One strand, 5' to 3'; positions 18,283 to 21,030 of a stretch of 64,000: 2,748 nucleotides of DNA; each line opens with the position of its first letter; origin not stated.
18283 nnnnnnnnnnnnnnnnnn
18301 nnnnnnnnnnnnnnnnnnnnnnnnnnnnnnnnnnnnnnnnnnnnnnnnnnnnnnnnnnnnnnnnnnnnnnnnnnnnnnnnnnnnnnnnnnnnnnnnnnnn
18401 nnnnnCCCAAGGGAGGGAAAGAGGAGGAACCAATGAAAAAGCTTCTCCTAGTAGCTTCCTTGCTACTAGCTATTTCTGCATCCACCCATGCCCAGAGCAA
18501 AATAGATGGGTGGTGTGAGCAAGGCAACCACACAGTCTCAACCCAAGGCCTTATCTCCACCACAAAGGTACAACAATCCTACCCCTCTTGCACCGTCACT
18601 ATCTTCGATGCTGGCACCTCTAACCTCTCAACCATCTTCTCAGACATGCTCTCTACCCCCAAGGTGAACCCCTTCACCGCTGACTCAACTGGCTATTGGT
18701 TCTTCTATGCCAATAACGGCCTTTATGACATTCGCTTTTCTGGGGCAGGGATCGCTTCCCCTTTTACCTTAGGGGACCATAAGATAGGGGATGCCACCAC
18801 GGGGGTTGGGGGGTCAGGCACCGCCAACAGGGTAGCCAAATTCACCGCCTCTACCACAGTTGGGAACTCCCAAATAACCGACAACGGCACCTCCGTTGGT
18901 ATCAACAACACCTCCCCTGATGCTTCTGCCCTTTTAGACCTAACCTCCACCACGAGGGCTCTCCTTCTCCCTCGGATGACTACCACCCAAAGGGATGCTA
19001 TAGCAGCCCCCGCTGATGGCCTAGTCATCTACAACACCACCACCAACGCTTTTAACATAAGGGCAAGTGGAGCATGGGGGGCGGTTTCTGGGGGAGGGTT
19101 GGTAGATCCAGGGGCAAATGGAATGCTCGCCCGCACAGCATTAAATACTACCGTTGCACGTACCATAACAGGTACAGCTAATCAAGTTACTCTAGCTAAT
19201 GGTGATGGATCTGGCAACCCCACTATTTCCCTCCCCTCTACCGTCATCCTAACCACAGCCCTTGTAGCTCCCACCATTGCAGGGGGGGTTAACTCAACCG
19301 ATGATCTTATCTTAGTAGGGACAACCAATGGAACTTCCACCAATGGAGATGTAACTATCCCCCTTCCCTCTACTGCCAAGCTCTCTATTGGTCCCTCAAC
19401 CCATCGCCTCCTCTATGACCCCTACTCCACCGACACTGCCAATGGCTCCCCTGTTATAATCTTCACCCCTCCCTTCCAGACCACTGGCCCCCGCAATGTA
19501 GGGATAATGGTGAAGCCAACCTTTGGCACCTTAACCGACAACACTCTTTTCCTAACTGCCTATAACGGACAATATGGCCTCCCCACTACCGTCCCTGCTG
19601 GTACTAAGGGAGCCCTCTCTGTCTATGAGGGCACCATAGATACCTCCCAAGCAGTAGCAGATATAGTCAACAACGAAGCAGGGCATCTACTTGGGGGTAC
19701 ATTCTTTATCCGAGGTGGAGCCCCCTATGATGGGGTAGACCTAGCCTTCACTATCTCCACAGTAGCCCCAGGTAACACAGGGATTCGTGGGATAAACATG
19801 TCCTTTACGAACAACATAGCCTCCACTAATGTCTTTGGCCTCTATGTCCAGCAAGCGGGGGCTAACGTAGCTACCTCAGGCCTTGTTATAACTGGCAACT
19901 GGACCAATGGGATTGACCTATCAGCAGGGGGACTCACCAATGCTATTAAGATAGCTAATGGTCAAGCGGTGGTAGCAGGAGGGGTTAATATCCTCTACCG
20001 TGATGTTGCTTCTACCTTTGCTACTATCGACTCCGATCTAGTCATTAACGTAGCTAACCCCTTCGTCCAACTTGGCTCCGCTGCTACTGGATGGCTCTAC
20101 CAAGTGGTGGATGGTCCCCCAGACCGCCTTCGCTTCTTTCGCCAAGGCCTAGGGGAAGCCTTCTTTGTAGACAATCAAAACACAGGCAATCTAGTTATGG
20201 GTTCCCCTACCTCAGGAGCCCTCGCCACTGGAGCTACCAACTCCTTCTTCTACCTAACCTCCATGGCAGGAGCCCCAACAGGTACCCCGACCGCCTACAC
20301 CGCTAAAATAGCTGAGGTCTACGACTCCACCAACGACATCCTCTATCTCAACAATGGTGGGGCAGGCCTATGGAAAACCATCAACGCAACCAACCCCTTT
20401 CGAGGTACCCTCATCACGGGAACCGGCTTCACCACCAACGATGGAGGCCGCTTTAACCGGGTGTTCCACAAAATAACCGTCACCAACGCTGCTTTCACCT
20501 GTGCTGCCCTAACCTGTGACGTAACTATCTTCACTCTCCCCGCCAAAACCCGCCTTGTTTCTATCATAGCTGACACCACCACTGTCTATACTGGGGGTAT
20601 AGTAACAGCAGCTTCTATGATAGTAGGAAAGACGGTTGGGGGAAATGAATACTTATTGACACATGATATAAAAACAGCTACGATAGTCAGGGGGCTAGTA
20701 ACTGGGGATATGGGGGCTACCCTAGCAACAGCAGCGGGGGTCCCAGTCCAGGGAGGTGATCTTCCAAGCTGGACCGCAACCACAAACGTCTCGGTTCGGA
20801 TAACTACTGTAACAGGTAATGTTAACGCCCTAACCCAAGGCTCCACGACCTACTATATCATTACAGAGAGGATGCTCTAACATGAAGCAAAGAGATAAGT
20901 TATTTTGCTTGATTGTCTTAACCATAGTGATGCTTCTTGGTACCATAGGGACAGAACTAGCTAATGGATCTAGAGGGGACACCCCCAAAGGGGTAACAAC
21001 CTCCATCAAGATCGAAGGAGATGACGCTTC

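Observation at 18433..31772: Run of Sec-type signal peptides on fibre-like and beta-helix proteins inside the virion module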

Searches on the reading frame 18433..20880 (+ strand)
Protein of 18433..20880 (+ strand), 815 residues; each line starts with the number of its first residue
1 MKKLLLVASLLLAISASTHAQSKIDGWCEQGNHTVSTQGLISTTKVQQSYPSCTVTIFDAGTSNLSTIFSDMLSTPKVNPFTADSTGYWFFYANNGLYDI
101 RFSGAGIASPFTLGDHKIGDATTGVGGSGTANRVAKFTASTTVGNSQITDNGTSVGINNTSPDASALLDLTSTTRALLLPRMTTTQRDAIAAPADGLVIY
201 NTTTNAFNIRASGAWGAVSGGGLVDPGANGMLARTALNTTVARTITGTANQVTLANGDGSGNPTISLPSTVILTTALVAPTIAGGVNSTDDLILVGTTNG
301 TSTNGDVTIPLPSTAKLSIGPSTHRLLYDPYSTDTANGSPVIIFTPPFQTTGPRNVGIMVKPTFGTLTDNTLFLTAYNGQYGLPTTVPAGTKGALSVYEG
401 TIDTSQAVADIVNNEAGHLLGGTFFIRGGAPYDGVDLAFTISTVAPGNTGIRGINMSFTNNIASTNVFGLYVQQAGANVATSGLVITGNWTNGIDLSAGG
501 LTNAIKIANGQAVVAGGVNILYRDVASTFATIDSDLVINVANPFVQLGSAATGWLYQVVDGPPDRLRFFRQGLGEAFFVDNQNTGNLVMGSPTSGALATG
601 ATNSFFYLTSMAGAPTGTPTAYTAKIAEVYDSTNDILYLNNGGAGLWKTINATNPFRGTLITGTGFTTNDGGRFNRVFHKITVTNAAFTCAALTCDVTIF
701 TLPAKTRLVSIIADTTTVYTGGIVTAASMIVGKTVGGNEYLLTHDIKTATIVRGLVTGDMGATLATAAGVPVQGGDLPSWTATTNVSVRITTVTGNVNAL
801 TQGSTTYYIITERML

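Call 5: search_protein_families(library=pfam, max_evalue=0.01, proteins=[window:18433-20880:+])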
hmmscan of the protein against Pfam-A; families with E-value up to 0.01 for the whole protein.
window:18433-20880:+ (815 aa): 0 families

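Call 6: search_protein_families(library=phrogs, max_evalue=0.01, proteins=[window:18433-20880:+])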
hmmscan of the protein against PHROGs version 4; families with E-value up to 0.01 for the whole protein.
window:18433-20880:+ (815 aa): 0 families

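Call 25: search_solved_structures(query=window:18433-20880:+, max_evalue=1)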
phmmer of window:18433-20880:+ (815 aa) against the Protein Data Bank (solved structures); distinct sequences matched with E-value up to 1: 0.

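Call 38: find_homologous_proteins(query=window:18433-20880:+, max_evalue=0.001)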
Query window:18433-20880:+ (815 aa): 267 proteins with E <= 0.001 among 8000 candidates; the best 120 are listed.
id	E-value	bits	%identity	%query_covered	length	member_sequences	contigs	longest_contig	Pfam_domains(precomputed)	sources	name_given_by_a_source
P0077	0.0e+0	1756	100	100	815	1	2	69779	PF26696.1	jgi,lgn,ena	-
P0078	1.3e-159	551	68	27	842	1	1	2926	PF26696.1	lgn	-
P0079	8.1e-83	297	63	25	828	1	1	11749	PF26696.1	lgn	-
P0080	3.2e-74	269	60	26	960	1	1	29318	PF26696.1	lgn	-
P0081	1.2e-71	260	60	27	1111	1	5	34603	PF26696.1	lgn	-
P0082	2.2e-64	236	58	25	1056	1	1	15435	PF26696.1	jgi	jgi:hypothetical protein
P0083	4.3e-62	229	45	38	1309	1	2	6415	-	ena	-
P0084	3.3e-61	226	65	26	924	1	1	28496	PF26696.1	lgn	-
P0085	5.3e-61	225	57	26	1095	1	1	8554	PF26696.1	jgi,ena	-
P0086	5.8e-61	225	57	26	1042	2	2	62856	PF26696.1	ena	-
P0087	6.6e-60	221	-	-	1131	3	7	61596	PF26696.1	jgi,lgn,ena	-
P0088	3.6e-40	156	70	13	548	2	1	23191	PF12708.13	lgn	-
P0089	8.7e-39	152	59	10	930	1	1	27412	PF10983.14,PF26696.1,PF13385.14,PF18454.8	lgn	-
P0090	5.1e-37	146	37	35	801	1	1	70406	-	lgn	-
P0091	1.4e-36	144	59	14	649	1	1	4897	-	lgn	-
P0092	4.6e-34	136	50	8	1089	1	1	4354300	PF26696.1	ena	-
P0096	1.3e-30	125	56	15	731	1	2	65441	-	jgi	jgi:hypothetical protein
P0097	5.3e-30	123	30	22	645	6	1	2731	PF10983.14,PF26696.1,PF18454.8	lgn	-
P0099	1.7e-28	118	52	12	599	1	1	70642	-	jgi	jgi:hypothetical protein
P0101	1.7e-28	118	66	8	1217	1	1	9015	PF26696.1,PF05658.20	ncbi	ncbi:MAG: hypothetical protein AB8B73_02875 [Ekhidna sp.]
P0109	1.1e-25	108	53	8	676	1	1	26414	PF09603.16,PF19408.6,PF26696.1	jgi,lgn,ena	-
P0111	4.3e-25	106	44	14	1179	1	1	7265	PF26696.1,PF26209.2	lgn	-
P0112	5.5e-25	106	51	11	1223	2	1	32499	PF26696.1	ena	-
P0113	8.6e-25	105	51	11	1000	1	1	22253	PF26696.1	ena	-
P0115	2.7e-24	104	49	11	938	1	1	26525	PF26696.1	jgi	jgi:hypothetical protein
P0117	1.5e-23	101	60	9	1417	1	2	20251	PF26696.1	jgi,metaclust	metaclust:\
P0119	1.3e-22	98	54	9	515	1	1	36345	PF26696.1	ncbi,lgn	-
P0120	2.3e-22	97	62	7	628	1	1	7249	PF26696.1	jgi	jgi:hypothetical protein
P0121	2.8e-22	97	63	8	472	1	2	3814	PF26696.1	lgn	-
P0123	2.3e-21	94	59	7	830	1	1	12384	PF26696.1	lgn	-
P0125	1.0e-20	92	59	7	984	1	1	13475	PF26696.1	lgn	-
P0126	2.5e-20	91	47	12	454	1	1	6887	PF26696.1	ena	-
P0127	4.0e-20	90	51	7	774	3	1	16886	PF26696.1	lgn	-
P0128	5.5e-20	89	49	11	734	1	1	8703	PF26696.1,PF27067.1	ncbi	-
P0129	8.4e-20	89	61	8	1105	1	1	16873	PF26696.1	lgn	-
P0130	1.5e-19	88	56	7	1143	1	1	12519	PF09603.16,PF10258.15,PF16974.12,PF26696.1,PF11061.15,PF00041.28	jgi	jgi:uncharacterized protein (TIGR02145 family)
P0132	3.1e-19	87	35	20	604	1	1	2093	PF26696.1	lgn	-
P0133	3.2e-19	87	60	6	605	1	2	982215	PF09603.16,PF26696.1,PF05658.20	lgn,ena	-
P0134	3.5e-19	87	52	8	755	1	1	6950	PF26696.1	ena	-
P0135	7.8e-19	86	58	8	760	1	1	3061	PF26696.1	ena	-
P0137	1.9e-18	84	57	9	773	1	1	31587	PF26696.1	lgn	-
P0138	2.0e-18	84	55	9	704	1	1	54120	PF01391.24,PF26696.1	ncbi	ncbi:MAG: hypothetical protein ABIN67_13815 [Ferruginibacter sp.]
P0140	7.1e-18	83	58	8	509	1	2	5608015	PF26696.1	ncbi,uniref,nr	ncbi:hypothetical protein ACFST9_23875 [Hymenobacter monticola]|uniref:Uncharacterized protein n=1 T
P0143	2.1e-17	81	55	7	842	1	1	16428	PF26696.1,PF27067.1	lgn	-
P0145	2.3e-17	81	64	8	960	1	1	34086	PF26696.1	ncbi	-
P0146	2.8e-17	81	61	7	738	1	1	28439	PF26696.1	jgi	-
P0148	8.5e-17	79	69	8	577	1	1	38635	PF26696.1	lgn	-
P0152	4.1e-16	77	63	9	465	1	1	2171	PF12708.13,PF26696.1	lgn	-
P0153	4.9e-16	76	51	8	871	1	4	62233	PF26696.1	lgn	-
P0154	6.0e-16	76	53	14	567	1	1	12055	PF24146.3,PF26696.1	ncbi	-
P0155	9.1e-16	76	67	7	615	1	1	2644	PF26696.1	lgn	-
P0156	1.7e-15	75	63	7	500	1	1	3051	PF26696.1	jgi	jgi:hypothetical protein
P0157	1.8e-15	75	67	7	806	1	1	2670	PF26696.1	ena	-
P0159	2.1e-15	74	66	8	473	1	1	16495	PF26696.1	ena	-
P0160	2.3e-15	74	40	15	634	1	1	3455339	PF26696.1,PF18338.8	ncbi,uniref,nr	ncbi:hypothetical protein LK994_13160 [Ferruginibacter lapsinanis]|uniref:beta strand repeat-contain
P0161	2.7e-15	74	58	8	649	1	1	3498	PF26696.1,PF07603.18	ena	-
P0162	2.9e-15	74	68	8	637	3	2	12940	PF26696.1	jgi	jgi:hypothetical protein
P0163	3.5e-15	74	53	8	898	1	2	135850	PF26696.1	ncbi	ncbi:MAG: hypothetical protein V3W18_11785 [candidate division Zixibacteria bacterium]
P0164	4.3e-15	73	71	7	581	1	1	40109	PF26696.1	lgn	-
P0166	8.0e-15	72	61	8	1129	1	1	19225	PF26696.1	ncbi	-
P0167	8.0e-15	72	59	9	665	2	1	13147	PF26696.1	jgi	jgi:hypothetical protein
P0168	8.4e-15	72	49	9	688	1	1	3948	PF26696.1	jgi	jgi:hypothetical protein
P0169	8.7e-15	72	48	6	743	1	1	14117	PF26696.1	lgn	-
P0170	9.3e-15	72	64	8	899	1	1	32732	PF26696.1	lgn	-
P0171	1.0e-14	72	36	19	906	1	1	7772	PF26696.1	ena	-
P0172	1.0e-14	72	73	7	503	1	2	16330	PF26696.1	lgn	-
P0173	1.5e-14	71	54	8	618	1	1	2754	PF26696.1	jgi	jgi:hypothetical protein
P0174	1.8e-14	71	53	7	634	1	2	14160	PF26696.1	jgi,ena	-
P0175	2.3e-14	71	55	10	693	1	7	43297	PF26696.1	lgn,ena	-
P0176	2.9e-14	71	58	9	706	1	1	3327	PF26696.1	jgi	jgi:hypothetical protein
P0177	3.1e-14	70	60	6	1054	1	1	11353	PF26696.1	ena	-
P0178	3.1e-14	70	57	10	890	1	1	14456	PF26696.1,PF13385.14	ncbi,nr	ncbi:MAG: LamG domain-containing protein [Candidatus Omnitrophota bacterium]|nr:LamG domain-containi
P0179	3.8e-14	70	54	9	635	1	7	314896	PF01391.24,PF19408.6,PF26696.1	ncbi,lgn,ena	-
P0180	6.9e-14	69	61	9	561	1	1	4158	PF26696.1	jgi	jgi:hypothetical protein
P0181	9.8e-14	69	61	8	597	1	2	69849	PF26696.1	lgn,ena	-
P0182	1.0e-13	69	61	7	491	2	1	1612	PF26696.1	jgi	jgi:hypothetical protein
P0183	1.0e-13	69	68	7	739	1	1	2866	PF26696.1,PF13472.13,PF00657.29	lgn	-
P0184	1.9e-13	68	74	7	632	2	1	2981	PF26696.1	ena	-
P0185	2.0e-13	68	68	8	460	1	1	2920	PF26696.1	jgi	-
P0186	2.1e-13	68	48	11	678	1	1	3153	PF26696.1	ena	-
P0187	2.2e-13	68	57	8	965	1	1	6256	PF26696.1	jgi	jgi:hypothetical protein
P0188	2.3e-13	68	37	16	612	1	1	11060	PF26696.1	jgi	jgi:hypothetical protein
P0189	4.2e-13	67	64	8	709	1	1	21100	PF26696.1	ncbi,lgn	-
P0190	5.5e-13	66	59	8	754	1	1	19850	PF26696.1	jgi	-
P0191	6.0e-13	66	67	7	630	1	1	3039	PF26696.1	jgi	jgi:hypothetical protein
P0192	8.6e-13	66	68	7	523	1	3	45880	PF26696.1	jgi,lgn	jgi:hypothetical protein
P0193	1.1e-12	65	55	8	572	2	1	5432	PF18792.7,PF26696.1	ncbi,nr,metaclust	ncbi:MAG: hypothetical protein AMS23_09580 [Bacteroides sp. SM1_62]|nr:MAG: hypothetical protein AMS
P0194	1.2e-12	65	57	9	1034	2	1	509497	PF26696.1,PF11962.14,PF18573.8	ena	-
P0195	1.3e-12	65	73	7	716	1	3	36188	PF26696.1,PF19085.7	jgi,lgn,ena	jgi:hypothetical protein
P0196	1.4e-12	65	58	8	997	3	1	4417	PF26696.1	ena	-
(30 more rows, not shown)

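Call 41: find_encoding_contigs(protein=P0099, flank=10000, max_places=1)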
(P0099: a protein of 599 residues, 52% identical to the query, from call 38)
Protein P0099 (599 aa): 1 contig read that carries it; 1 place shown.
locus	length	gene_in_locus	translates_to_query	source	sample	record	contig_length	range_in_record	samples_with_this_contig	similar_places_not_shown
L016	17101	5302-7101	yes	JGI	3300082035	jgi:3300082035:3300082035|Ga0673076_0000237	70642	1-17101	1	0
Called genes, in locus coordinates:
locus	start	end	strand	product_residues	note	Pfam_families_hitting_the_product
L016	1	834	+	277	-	?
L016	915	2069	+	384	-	-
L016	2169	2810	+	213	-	-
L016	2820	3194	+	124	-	-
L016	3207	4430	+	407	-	PF24175:SU10_adaptor (faint)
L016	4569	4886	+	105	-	-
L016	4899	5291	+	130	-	-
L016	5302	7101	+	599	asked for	-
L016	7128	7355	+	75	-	-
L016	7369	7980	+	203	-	-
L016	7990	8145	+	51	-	-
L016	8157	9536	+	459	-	PF24175:SU10_adaptor (faint)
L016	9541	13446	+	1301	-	-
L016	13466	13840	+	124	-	-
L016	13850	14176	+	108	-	-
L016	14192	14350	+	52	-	-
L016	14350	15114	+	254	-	-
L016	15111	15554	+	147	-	-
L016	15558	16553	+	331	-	-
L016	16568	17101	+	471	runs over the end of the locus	-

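Call 42: find_encoding_contigs(protein=P0096, flank=10000, max_places=1)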
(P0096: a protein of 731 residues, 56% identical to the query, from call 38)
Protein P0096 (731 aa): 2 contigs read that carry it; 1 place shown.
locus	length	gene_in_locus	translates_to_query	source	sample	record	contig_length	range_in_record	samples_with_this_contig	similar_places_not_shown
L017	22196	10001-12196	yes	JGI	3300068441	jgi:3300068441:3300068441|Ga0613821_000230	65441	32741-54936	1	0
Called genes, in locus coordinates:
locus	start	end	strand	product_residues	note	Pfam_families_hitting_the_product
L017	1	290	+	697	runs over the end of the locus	-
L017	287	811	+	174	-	-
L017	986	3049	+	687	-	PF16510:P22_portal (weak)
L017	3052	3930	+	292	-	PF07460:NUMOD3 (faint)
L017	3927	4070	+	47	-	-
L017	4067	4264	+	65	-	-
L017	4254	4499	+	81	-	-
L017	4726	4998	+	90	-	-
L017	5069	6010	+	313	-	-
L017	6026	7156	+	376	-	-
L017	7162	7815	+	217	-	-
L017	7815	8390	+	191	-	-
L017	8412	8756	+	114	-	-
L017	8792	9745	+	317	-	-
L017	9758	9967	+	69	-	-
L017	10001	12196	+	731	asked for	-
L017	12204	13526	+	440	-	-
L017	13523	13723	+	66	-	-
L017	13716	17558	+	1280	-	-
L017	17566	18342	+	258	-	-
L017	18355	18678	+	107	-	-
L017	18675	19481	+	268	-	-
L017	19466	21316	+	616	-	-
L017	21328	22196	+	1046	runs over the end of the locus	PF11721:Malectin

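Call 64: search_protein_families(library=pfam, max_evalue=0.001, proteins=[L017:19466-21316:+])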
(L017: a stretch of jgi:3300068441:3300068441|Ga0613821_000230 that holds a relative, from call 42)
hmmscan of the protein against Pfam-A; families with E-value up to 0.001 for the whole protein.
L017:19466-21316:+ (616 aa): 0 families

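Call 69: predict_structure(alignment_id=A1)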
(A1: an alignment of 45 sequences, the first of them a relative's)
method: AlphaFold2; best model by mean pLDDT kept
length: 815 residues; sequences in the alignment: 45
mean_pLDDT: 50.1   pTM: 0.30
mean pLDDT of the five models: 50.1, 50.0, 49.2, 49.1, 46.6
residues with pLDDT >= 90: 118; 70-90: 35; 50-70: 103; < 50: 559
segments of 3 or more residues with pLDDT < 50: 123-129, 159-165, 222-253, 255-341, 344-425, 427-436, 442-446, 448-450, 460-464, 473-483, 502-504, 508-519, 521-690, 692-696, 703-815
pLDDT, mean of each block of 10 residues (from residue 1): 79 63 94 92 94 97 96 95 98 94 96 85 46 54 56 59 51 70 92 91 93 86 44 38 42 45 40 41 36 38 39 37 39 42 43 40 37 37 40 41 37 38 41 47 48 55 51 48 55 54 46 41 35 32 32 35 33 33 32 33 32 34 33 40 33 32 35 32 41 47 40 31 32 35 33 31 30 31 41 40 40 32
secondary structure, 60 per line:
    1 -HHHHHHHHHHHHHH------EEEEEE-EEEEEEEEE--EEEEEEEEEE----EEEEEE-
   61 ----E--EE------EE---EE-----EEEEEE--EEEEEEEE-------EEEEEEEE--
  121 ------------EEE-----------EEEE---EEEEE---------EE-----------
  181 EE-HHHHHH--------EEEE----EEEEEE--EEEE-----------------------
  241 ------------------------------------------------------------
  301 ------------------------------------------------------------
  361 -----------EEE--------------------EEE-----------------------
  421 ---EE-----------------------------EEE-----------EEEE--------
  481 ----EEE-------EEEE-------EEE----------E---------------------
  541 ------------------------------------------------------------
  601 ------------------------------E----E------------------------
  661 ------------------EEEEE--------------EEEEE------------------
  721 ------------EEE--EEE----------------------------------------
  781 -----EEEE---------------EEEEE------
elements in order (helices of 4 or more, strands of 3 or more residues): H2-15 E22-27 E29-37 E40-49 E54-59 E88-93 E96-103 E111-118 E133-135 E147-150 E154-158 H184-189 E198-201 E206-211 E214-217 E372-374 E395-397 E455-457 E469-472 E485-487 E495-498 E506-508 E679-683 E698-702 E733-735 E738-740 E786-789 E805-809
